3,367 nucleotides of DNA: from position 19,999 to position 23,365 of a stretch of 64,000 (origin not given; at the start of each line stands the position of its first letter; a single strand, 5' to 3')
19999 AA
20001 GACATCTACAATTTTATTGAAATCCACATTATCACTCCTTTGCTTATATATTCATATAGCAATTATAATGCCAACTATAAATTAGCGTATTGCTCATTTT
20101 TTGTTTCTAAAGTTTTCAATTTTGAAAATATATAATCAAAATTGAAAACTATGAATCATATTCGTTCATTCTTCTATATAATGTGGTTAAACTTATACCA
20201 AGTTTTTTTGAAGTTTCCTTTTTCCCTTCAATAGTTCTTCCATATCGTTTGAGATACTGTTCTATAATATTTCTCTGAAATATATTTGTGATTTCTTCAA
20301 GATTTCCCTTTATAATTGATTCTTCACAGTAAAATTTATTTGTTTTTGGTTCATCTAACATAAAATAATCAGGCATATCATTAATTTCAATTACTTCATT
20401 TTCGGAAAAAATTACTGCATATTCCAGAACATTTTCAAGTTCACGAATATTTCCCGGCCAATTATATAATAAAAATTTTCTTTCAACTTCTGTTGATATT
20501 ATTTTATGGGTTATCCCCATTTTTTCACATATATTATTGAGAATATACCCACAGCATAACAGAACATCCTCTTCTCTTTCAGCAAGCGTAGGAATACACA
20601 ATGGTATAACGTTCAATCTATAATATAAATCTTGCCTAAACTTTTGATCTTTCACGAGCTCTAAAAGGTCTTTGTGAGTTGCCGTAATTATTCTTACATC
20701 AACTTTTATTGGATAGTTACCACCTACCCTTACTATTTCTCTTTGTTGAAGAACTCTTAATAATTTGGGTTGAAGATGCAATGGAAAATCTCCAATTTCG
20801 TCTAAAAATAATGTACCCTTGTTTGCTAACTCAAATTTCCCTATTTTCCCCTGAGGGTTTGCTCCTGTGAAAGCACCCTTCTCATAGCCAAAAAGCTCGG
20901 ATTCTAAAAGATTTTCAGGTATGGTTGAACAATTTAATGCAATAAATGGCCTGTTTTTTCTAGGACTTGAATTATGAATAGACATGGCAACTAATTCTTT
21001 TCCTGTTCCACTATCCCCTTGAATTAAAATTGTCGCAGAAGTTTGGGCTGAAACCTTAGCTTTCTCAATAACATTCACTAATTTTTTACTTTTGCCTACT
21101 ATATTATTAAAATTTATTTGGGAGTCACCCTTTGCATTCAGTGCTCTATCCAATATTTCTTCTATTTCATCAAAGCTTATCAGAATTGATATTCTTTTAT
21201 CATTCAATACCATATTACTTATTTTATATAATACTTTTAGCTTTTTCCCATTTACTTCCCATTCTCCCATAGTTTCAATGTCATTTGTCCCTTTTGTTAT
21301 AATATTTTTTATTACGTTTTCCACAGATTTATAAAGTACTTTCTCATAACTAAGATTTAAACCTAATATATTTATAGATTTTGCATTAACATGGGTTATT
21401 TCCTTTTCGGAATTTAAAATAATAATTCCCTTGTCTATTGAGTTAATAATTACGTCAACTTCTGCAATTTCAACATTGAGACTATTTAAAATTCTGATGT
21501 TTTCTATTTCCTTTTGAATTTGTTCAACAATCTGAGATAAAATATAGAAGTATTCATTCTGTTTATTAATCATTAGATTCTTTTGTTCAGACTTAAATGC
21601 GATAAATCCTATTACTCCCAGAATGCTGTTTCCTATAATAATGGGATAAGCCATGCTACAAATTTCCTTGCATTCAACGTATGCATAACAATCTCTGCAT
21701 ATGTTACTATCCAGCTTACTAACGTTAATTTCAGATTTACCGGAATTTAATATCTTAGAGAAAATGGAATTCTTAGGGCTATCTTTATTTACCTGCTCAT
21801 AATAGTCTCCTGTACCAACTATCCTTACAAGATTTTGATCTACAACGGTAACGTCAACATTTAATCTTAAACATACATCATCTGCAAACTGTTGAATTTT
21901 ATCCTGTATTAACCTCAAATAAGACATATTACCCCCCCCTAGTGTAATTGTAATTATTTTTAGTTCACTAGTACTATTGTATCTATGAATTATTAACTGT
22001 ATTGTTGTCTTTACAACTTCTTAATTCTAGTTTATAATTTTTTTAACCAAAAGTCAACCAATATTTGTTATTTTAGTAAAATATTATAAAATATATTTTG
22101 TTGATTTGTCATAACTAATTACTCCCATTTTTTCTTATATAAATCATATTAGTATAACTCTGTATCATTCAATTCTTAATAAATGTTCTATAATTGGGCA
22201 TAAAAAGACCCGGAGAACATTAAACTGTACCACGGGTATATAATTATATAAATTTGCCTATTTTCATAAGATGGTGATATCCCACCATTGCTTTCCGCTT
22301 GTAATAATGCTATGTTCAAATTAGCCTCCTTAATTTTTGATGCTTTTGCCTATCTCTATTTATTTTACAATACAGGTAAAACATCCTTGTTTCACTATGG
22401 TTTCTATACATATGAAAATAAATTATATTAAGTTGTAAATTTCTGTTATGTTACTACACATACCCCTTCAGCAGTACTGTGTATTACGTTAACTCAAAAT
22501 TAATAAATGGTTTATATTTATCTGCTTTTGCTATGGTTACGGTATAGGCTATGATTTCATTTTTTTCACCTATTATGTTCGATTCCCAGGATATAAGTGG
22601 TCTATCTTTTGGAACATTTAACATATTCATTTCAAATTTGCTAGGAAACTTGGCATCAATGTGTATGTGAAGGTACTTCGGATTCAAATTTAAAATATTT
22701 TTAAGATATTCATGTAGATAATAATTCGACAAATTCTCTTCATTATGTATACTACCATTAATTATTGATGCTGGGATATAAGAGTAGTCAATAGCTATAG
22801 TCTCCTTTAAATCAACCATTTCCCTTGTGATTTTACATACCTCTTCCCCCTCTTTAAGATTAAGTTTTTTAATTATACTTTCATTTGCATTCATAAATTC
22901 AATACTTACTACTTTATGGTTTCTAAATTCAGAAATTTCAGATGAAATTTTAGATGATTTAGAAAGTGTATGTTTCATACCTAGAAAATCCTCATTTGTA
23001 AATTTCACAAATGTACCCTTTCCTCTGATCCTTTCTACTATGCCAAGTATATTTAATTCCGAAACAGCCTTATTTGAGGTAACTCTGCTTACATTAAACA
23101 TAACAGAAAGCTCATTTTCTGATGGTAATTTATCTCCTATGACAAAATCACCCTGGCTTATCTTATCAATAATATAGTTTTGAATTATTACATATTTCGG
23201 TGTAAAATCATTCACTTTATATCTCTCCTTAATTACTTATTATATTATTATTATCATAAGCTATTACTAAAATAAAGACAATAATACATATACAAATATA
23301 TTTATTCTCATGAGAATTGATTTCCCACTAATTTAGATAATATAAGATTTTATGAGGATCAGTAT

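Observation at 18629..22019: One 22 bp operator in front of both the opine operon and the sigma54 activator: a two-tier cascade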

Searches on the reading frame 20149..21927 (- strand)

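Call 6: search_protein_families(library=pfam, proteins=[window:20149-21927:-])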
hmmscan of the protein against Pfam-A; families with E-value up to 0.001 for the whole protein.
window:20149-21927:- (592 aa): 7 families
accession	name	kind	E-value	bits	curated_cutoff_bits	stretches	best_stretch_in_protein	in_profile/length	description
PF00158.32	Sigma54_activat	-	4.6e-71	238.3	20.2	1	276-443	1-167/168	Sigma-54 interaction domain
PF25601.1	AAA_lid_14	-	1e-19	70.5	27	1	450-529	2-81/87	AAA+ ATPase lid domain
PF14532.12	Sigma54_activ_2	-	2.2e-15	57.6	25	1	277-448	1-138/138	Sigma-54 interaction domain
PF02954.25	HTH_8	-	9e-06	25.8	22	1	550-590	5-42/42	Bacterial regulatory protein, Fis family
PF07728.20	AAA_5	-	1.7e-05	25.2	22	1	300-419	2-123/139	AAA domain (dynein-related subfamily)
PF01078.27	Mg_chelatase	-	6e-05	23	20.3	0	352-399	89-136/207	Magnesium chelatase, subunit ChlI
PF18024.7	HTH_50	-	0.00014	22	27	1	542-591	3-48/50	Helix-turn-helix domain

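Call 7: search_protein_families(library=ncbifam, proteins=[window:20149-21927:-])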
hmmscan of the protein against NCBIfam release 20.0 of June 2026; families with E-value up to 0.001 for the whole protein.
window:20149-21927:- (592 aa): 28 families (the best 25 are shown)
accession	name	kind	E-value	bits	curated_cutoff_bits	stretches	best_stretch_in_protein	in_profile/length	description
NF041552.1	TF_PrdR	equivalog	1e-113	380.7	795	1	46-591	19-577/577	sigma-54 dependent transcriptional regulator PrdR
TIGR01817.1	nifA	equivalog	2e-96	323.9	528.85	1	256-518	178-438/534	nif-specific transcriptional activator NifA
NF003451.0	PRK05022.1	equivalog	7.7e-96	321.8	476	1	260-583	176-501/512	nitric oxide reductase transcriptional regulator NorR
TIGR02915.1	PEP_resp_reg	equivalog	2.1e-90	303.7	502.6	1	260-590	126-442/445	PEP-CTERM-box response regulator transcription factor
TIGR01818.1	ntrC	equivalog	6.7e-90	302.1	558.6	1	269-545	129-409/463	nitrogen regulation protein NR(I)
NF011958.0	PRK15429.1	equivalog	3.4e-89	300.3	830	1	269-589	374-683/692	formate hydrogenlyase transcriptional activator FlhA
NF008469.0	PRK11361.1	equivalog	9e-89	298.3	714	1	267-590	136-454/461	acetoacetate metabolism transcriptional regulator AtoC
TIGR02329.1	propionate_PrpR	equivalog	1.3e-88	297.9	499.2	1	266-588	204-525/526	propionate catabolism operon regulatory protein PrpR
NF049963.1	RespRegFlgRCampy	domain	2.2e-84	283.8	750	1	144-518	10-377/429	fla regulon two-component system response regulator FlgR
NF050807.1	TransRegFlbDCaul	equivalog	3.9e-84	283.1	750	1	274-591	118-439/454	sigma-54-dependent transcriptional regulator FlbD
NF011953.0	PRK15424.1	equivalog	1.2e-83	281.6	703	1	266-589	211-533/538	propionate catabolism operon regulatory protein PrpR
NF008085.0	PRK10820.1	equivalog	7.9e-82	275.5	576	1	157-591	82-511/520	transcriptional regulator TyrR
NF038308.1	RNA_repair_RtcR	equivalog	1.1e-80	272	650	1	265-522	171-436/530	RNA repair transcriptional activator RtcR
NF011695.0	PRK15115.1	equivalog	6.5e-79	265.7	763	1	252-513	115-373/445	two-component system response regulator GlrR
NF008176.1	PRK10923.1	equivalog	4.5e-77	259.6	620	1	273-523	137-386/469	nitrogen regulation protein NR(I)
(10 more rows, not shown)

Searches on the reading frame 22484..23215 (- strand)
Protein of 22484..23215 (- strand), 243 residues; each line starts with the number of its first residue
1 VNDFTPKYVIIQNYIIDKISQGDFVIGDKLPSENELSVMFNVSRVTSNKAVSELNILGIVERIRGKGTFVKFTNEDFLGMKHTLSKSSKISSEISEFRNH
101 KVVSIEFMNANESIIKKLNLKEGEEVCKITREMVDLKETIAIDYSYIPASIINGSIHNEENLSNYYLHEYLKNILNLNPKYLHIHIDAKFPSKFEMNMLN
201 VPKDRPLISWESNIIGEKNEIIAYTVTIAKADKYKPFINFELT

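Call 6: search_protein_families(library=pfam, proteins=[window:22484-23215:-])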
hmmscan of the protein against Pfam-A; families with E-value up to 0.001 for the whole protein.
window:22484-23215:- (243 aa): 2 families
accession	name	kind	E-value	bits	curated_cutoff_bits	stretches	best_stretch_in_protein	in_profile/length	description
PF07702.18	UTRA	-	3.4e-17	63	23.8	1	101-235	9-141/141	UTRA domain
PF00392.27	GntR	-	5.6e-16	58.4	27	1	11-70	5-64/64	Bacterial regulatory proteins, gntR family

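Call 7: search_protein_families(library=ncbifam, proteins=[window:22484-23215:-])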
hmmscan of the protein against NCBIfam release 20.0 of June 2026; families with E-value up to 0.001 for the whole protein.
window:22484-23215:- (243 aa): 22 families
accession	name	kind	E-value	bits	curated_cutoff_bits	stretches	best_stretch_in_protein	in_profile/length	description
TIGR02018.2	his_ut_repres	equivalog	4e-24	85.3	220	1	10-234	3-220/226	histidine utilization transcriptional repressor HutC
NF008491.0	PRK11402.1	subfamily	3.5e-23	82.4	269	1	5-154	10-156/243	GntR family transcriptional regulator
NF041547.1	GntR_LSA1692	equivalog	5.7e-23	81.7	275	1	7-235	2-225/233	GntR family transcriptional regulator, LSA1692 subfamily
TIGR02404.1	trehalos_R_Bsub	equivalog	1.1e-21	77.6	211.95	1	7-235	1-226/233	trehalose operon repressor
TIGR02325.1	C_P_lyase_phnF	equivalog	6.9e-20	71.6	156.8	1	8-233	10-231/238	phosphonate metabolism transcriptional regulator PhnF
NF007292.0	PRK09764.1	equivalog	6.4e-19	68.1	281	1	5-235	4-229/240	GntR family transcriptional regulator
NF007486.0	PRK10079.1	equivalog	3.4e-13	49.9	363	1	21-233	26-234/241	phosphonate metabolism transcriptional regulator PhnF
NF011575.0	PRK14999.1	equivalog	5.7e-13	48.7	424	1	5-178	11-180/241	histidine utilization repressor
TIGR03337.1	phnR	equivalog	1.7e-12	47.5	296.75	1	6-157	1-150/231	phosphonate utilization transcriptional regulator PhnR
NF047563.1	modulin_PmtR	equivalog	7.8e-12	45.3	200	1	5-85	11-91/125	PSM export ABC transporter transcriptional regulator PmtR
NF052282.1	PLP_TF_PdxR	equivalog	2.7e-10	39.9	320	1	8-92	3-86/448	MocR-like pyridoxine biosynthesis transcription factor PdxR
NF052441.1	TransRegRv0792c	equivalog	1.7e-08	34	400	1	18-152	28-157/260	Rv0792c family HTH-type transcriptional regulator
NF052286.1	ecto_TF_EhuR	exception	3.6e-08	32.4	480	1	5-76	10-81/458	MocR-like ectoine utilization transcription factor EhuR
NF007001.0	PRK09464.1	equivalog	4e-08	33.2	330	1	12-71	16-75/254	pyruvate dehydrogenase complex transcriptional repressor PdhR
NF052290.2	MocR_like_YczR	exception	2.5e-07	29.8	487.4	1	5-83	18-96/458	MocR-like transcription factor YczR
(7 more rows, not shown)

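Call 34: find_related_loci(query=A2, collection=genome_contigs, flank=7000)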
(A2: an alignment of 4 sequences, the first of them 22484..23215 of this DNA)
Query A2 (243 aa) in genome_contigs; peptide patterns used: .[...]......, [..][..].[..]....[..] (x = any residue, [..] = any of these).
126 stretches matched a pattern; 5 encode a relative of the query (tblastn E <= 1e-3); 5 distinct loci.
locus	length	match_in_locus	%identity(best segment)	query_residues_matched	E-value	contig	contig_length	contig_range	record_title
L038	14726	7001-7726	62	1-242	3e-101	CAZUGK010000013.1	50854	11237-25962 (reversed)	MAG TPA_asm: uncultured Clostridiaceae bacterium isolate binchicken_co104_9 genome assembly, contig: NODE_525_length_508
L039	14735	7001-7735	29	1-241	8e-17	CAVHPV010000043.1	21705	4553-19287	Faecalibacterium sp. CAG:74 isolate H07682-L1_cleanbin_000058 genome assembly, contig: Spades_H07682-L1_contig_1817, who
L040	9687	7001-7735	29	1-241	9e-17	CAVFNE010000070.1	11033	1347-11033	Muribaculaceae bacterium isolate H07645-L1_cleanbin_000044 genome assembly, contig: Spades_H07645-L1_contig_3419, whole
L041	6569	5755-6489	27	1-241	8e-14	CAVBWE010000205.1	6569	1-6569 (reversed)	Sphaerochaetaceae bacterium isolate H07602-L1_cleanbin_000048 genome assembly, contig: Spades_H07602-L1_contig_5341, who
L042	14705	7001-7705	25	1-235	1e-9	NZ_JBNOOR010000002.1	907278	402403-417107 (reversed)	Clostridium sardiniense strain B138 NODE_2_length_907278_cov_256.018415, whole genome shotgun sequence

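Call 35: find_related_loci(query=A2, collection=metagenome_contigs, flank=7000)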
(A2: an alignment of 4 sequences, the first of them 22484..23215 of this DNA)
Query A2 (243 aa) in metagenome_contigs; peptide patterns used: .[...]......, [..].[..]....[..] (x = any residue, [..] = any of these).
600 stretches matched a pattern (row limit reached: there are more); 1 encode a relative of the query (tblastn E <= 1e-3); 1 distinct loci.
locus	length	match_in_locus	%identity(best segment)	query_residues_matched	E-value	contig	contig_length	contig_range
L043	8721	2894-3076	43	11-71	1e-11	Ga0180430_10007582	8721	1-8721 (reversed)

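Call 36: find_homologous_proteins(query=window:22484-23215:-, max_evalue=1e-25)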
Query window:22484-23215:- (243 aa): 44 proteins with E <= 1e-25 among 509 candidates.
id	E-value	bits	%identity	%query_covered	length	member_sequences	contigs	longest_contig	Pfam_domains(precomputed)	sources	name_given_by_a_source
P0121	2.3e-152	523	100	100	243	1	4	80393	PF00392.28,PF07702.19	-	-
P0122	1.3e-101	357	68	100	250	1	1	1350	PF00392.28,PF07702.19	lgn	-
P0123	3.0e-99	349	66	100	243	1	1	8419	PF00392.28,PF07702.19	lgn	-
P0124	1.9e-92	327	64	100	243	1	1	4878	PF00392.28,PF07702.19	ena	-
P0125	4.7e-92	326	62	100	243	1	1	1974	PF00392.28,PF07702.19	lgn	-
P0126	5.0e-91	322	60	100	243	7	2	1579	PF00392.28,PF07702.19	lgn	-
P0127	1.9e-90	320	61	100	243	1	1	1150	PF00392.28,PF07702.19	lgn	-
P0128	7.4e-89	315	57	100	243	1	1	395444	PF00392.28,PF07702.19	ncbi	ncbi:MAG: GntR family transcriptional regulator [Clostridiaceae bacterium]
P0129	2.2e-88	314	57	100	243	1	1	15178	PF08279.19,PF00392.28,PF07702.19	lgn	-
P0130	1.1e-87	311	56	100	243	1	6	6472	PF08279.19,PF00392.28,PF07702.19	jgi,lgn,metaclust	metaclust:\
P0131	3.0e-84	300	58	100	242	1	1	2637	PF00392.28,PF07702.19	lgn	-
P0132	9.5e-84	299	59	100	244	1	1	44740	PF00392.28,PF07702.19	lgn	-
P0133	8.8e-83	295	57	100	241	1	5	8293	PF00392.28,PF07702.19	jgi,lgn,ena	jgi:GntR family transcriptional regulator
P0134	1.4e-79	285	56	100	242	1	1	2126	PF00392.28,PF07702.19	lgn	-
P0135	2.9e-79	284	56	100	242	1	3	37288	PF00392.28,PF07702.19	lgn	-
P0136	4.3e-79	283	56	100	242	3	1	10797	PF00392.28,PF07702.19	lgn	-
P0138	1.0e-67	246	49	100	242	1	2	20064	PF00392.28,PF07702.19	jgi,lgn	jgi:DNA-binding GntR family transcriptional regulator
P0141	9.6e-61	223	48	100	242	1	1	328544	PF00392.28,PF07702.19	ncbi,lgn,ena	-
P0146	8.6e-55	204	45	100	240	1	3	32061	PF14502.13,PF00392.28,PF07702.19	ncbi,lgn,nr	ncbi:MAG: GntR family transcriptional regulator [Clostridia bacterium]|nr:GntR family transcriptiona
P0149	1.2e-45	174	41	100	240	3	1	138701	PF00392.28,PF07702.19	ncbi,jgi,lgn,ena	-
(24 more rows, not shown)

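Call 37: find_encoding_contigs(protein=P0129, flank=7000, max_places=1)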
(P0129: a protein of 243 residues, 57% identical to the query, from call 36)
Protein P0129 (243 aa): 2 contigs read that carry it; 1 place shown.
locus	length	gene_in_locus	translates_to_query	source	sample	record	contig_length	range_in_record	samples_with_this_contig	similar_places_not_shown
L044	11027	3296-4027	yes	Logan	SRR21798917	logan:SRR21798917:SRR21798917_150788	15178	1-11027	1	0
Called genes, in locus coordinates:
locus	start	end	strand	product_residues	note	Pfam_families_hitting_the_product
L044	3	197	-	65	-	?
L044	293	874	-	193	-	PF09605:Trep_Strep (weak)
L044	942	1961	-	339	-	PF01208:URO-D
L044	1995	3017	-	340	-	PF01210:NAD_Gly3P_dh_N, PF02558:ApbA, PF03446:NAD_binding_2 (faint), PF02317:Octopine_DH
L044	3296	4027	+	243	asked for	PF00392:GntR, PF08279:HTH_11 (faint), PF07702:UTRA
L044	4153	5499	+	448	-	PF01554:MatE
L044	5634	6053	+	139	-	PF13484:Fer4_16 (faint), PF12797:Fer4_2 (faint), PF13183:Fer4_8 (weak), PF12798:Fer4_3 (faint), PF13237:Fer4_10 (weak), PF12838:Fer4_7 (weak), PF00037:Fer4 (weak), PF14697:Fer4_21 (weak), +3 more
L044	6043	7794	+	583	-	PF02730:AFOR_N, PF01314:AFOR_C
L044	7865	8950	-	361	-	PF00365:PFK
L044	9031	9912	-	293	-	PF01734:Patatin, PF19890:DUF6363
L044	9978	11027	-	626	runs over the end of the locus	-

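Call 38: find_encoding_contigs(protein=P0135, flank=7000, max_places=1)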
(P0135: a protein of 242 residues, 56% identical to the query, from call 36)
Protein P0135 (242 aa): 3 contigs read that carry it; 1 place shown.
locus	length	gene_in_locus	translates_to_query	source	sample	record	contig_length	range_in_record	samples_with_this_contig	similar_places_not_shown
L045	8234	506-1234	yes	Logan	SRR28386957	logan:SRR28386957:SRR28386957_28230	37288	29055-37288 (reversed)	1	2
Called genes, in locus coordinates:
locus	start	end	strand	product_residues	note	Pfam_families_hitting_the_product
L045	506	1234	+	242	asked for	PF00392:GntR, PF07702:UTRA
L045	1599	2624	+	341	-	PF01210:NAD_Gly3P_dh_N (weak), PF02558:ApbA, PF03446:NAD_binding_2 (weak), PF03807:F420_oxidored (weak), PF02317:Octopine_DH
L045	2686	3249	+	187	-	PF09605:Trep_Strep (weak)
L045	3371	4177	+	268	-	PF02361:CbiQ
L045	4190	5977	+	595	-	PF03193:RsgA_GTPase (faint), PF13481:AAA_25 (faint), PF00005:ABC_tran, PF01078:Mg_chelatase (faint), PF13191:AAA_16 (faint), PF02463:SMC_N, PF00005:ABC_tran, PF13304:AAA_21 (weak), +4 more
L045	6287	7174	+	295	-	PF01545:Cation_efflux, PF16916:ZT_dimer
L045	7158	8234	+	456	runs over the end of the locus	PF03023:MurJ, PF01554:MatE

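Call 39: find_encoding_contigs(protein=P0138, flank=7000, max_places=1)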
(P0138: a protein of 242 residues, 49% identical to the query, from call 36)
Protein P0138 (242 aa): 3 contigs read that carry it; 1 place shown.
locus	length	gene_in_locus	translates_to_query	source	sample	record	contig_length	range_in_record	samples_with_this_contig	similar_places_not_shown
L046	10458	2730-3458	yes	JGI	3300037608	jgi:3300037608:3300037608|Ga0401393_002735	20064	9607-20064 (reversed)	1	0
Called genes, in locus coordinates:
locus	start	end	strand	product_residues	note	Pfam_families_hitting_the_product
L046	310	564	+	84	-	-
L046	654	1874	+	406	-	PF00872:Transposase_mut, PF10551:MULE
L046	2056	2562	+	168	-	-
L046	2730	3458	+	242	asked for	PF00392:GntR, PF07702:UTRA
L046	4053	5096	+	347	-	PF03401:TctC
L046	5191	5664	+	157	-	PF07331:TctB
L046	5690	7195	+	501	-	PF01970:TctA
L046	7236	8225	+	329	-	PF01208:URO-D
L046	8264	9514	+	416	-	PF01595:CNNM, PF00571:CBS (weak), PF03471:CorC_HlyC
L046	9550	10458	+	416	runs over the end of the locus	PF01595:CNNM, PF00571:CBS (faint), PF03471:CorC_HlyC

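Call 40: find_encoding_contigs(protein=P0141, flank=7000, max_places=1)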
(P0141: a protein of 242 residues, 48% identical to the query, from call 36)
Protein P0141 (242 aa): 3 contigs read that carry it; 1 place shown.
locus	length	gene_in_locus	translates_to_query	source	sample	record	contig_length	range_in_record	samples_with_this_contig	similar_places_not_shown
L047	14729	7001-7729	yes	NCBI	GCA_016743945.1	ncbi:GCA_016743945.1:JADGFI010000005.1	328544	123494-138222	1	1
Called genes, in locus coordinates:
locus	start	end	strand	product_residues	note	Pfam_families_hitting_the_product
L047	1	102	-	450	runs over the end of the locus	PF25917:BSH_RND (weak)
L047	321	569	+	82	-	-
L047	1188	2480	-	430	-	PF06808:DctM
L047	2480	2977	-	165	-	PF04290:DctQ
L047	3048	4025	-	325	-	PF03480:DctP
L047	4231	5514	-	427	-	PF03313:SDH_alpha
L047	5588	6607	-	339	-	PF01208:URO-D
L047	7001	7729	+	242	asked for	PF00392:GntR, PF07702:UTRA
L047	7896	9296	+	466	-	PF01921:tRNA-synt_1f (faint), PF01406:tRNA-synt_1e, PF09334:tRNA-synt_1g (weak), PF23493:CysS_C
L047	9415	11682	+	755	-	PF01136:Peptidase_U32, PF12392:DUF3656 (weak)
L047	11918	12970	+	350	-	PF04551:GcpE, PF26540:GcpE_C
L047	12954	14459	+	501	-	PF00587:tRNA-synt_2b, PF03129:HGTP_anticodon, PF09180:ProRS-C_1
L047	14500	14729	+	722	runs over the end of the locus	PF01966:HD, PF13328:HD_4, PF04607:RelA_SpoT, PF02824:TGS, PF19296:RelA_AH, PF28438:RelA_RIS, PF01842:ACT, PF13291:ACT_4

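Call 61: find_encoding_contigs(protein=P0136, flank=7000, max_places=1)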
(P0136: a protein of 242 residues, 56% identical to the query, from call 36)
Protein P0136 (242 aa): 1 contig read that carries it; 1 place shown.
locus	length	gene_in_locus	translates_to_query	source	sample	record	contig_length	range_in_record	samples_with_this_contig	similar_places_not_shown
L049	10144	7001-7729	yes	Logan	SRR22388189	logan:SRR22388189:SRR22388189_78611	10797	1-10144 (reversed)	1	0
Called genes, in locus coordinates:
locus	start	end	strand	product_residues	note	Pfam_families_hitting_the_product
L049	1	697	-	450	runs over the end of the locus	?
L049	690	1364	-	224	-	PF00857:Isochorismatase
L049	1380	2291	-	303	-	PF00293:NUDIX, PF19368:WHD_AraR, PF21906:WHD_NrtR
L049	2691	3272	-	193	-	PF06114:Peptidase_M78 (weak)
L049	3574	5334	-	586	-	PF01078:Mg_chelatase (faint), PF03193:RsgA_GTPase (faint), PF00005:ABC_tran, PF13175:AAA_15 (faint), PF13191:AAA_16 (faint), PF00005:ABC_tran, PF02463:SMC_N, PF13304:AAA_21, +4 more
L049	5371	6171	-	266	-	PF02361:CbiQ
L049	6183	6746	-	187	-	-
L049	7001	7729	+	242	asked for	PF00392:GntR, PF07702:UTRA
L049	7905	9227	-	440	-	PF01554:MatE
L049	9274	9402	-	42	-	-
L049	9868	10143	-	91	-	?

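Call 62: find_encoding_contigs(protein=P0133, flank=7000, max_places=1)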
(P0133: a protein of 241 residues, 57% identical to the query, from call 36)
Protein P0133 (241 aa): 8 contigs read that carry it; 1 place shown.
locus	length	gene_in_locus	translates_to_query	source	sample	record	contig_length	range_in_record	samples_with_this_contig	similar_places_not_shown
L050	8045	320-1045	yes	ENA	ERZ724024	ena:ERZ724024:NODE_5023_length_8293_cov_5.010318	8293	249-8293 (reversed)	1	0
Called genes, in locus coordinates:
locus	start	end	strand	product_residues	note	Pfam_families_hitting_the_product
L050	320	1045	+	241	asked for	PF00392:GntR, PF07702:UTRA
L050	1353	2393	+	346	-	PF01210:NAD_Gly3P_dh_N, PF02558:ApbA (faint), PF03807:F420_oxidored (faint), PF02317:Octopine_DH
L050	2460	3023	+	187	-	PF09605:Trep_Strep (faint)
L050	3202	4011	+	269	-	PF02361:CbiQ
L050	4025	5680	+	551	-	PF03193:RsgA_GTPase (faint), PF27394:Aq_aa27 (faint), PF00005:ABC_tran, PF00931:NB-ARC (faint), PF01078:Mg_chelatase (weak), PF00005:ABC_tran, PF02463:SMC_N, PF13304:AAA_21 (weak), +8 more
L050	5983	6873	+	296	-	PF01545:Cation_efflux, PF16916:ZT_dimer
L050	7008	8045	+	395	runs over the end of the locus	PF00155:Aminotran_1_2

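Call 63: find_encoding_contigs(protein=P0146, flank=7000, max_places=1)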
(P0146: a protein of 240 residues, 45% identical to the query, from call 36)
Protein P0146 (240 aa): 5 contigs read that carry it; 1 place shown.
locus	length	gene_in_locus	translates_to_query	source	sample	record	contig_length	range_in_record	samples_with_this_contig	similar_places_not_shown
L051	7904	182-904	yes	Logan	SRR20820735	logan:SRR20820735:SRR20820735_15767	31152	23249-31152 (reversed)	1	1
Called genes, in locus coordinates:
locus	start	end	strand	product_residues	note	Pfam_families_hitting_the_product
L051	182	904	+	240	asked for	PF00392:GntR, PF14502:HTH_41 (weak), PF07702:UTRA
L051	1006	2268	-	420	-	PF01595:CNNM, PF00571:CBS (faint), PF03471:CorC_HlyC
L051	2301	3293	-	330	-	PF01595:CNNM, PF00571:CBS (weak)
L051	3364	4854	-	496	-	PF01970:TctA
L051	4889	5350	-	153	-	PF07331:TctB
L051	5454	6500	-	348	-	PF03401:TctC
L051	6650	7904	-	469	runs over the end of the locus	PF03313:SDH_alpha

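Call 64: find_encoding_contigs(protein=P0149, flank=7000, max_places=1)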
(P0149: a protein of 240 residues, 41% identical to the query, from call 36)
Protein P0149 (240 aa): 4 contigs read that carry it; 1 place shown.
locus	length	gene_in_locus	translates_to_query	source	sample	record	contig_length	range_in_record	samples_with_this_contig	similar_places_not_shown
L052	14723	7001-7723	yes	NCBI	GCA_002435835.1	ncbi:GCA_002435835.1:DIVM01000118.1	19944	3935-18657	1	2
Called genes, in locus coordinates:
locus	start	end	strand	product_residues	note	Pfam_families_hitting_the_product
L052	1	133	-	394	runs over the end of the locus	-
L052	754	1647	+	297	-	PF00291:PALP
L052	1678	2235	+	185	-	PF14602:Hexapep_2 (faint), PF00132:Hexapep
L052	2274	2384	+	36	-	-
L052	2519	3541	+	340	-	PF01210:NAD_Gly3P_dh_N, PF02558:ApbA, PF02317:Octopine_DH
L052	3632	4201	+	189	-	-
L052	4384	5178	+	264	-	PF02361:CbiQ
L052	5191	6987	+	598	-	PF03193:RsgA_GTPase (faint), PF20720:nSTAND3 (faint), PF00005:ABC_tran, PF01078:Mg_chelatase (faint), PF13175:AAA_15 (faint), PF02463:SMC_N, PF00005:ABC_tran, PF13304:AAA_21 (weak), +5 more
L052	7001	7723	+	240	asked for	PF00392:GntR, PF07702:UTRA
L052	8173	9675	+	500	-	PF04715:, PF00425:Chorismate_bind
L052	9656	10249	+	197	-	PF00117:GATase, PF07722:Peptidase_C26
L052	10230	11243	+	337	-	PF02885:Glycos_trans_3N, PF00591:Glycos_transf_3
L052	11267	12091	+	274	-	PF00218:IGPS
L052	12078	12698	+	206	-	PF00697:PRAI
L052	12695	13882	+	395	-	PF00291:PALP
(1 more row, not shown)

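Call 74: search_solved_structures(query=window:22484-23215:-, max_evalue=0.00001)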
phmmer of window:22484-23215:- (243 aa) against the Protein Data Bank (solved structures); distinct sequences matched with E-value up to 0.00001: 8.
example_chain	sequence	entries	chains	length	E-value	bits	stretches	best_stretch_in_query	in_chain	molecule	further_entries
2wv0_A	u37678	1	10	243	3.6e-10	43.1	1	6-234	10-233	HTH-TYPE TRANSCRIPTIONAL REPRESSOR YVOA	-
4u0v_A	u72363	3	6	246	3.7e-10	43.1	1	6-234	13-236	HTH-type transcriptional repressor YvoA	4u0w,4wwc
4egy_A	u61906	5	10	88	1.1e-08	38.2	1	5-70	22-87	Arabinose metabolism transcriptional repressor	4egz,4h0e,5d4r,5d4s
9i0v_A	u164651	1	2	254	1e-07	35.1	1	5-152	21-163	HTH-type transcriptional repressor DasR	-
4zs8_A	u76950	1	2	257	1.1e-07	35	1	5-152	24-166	HTH-type transcriptional repressor DasR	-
3bwg_A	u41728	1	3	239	4.2e-07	33.1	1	8-181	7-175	Uncharacterized HTH-type transcriptional regulator yydK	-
8pqm_A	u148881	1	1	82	5.1e-07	32.8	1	8-71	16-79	FadR family transcriptional regulator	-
4u0y_A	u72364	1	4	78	4.1e-06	29.9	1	6-70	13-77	HTH-type transcriptional repressor YvoA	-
